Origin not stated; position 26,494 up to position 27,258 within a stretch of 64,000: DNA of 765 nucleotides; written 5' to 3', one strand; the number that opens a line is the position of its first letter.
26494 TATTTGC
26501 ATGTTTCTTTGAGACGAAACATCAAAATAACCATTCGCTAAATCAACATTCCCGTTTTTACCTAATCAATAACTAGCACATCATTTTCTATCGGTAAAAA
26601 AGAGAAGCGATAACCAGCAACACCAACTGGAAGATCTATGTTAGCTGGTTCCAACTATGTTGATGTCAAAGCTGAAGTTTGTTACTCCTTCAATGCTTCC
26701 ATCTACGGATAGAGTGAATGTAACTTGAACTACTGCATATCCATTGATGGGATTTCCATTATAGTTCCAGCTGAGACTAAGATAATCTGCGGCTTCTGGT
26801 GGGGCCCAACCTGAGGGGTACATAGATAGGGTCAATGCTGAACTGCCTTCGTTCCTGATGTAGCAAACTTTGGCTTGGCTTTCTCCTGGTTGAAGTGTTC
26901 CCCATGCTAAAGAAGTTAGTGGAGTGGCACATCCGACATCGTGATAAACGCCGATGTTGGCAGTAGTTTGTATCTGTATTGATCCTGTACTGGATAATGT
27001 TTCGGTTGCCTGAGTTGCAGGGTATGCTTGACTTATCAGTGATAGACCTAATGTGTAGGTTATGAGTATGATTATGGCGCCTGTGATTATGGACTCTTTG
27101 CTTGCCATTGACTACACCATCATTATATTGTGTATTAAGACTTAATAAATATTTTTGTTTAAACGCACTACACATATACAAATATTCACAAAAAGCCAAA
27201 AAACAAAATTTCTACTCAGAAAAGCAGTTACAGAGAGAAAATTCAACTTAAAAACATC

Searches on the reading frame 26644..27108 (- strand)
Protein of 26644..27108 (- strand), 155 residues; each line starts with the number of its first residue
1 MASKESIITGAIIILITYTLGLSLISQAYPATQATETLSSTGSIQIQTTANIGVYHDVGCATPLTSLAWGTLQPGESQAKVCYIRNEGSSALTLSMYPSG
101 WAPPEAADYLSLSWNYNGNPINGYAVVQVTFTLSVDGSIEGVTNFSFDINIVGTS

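Call 66: search_protein_families(library=pfam, proteins=[window:26644-27108:-], max_evalue=1)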
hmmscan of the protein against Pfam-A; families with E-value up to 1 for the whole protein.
window:26644-27108:- (155 aa): 2 families
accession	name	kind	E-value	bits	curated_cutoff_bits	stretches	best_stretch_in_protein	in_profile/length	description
PF22073.2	Cep192_D4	-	0.048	14.3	35.5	1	65-96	9-40/112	Cep192 domain 4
PF06596.16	PsbX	-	0.12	12.8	25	1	6-27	11-31/38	Photosystem II reaction centre X protein (PsbX)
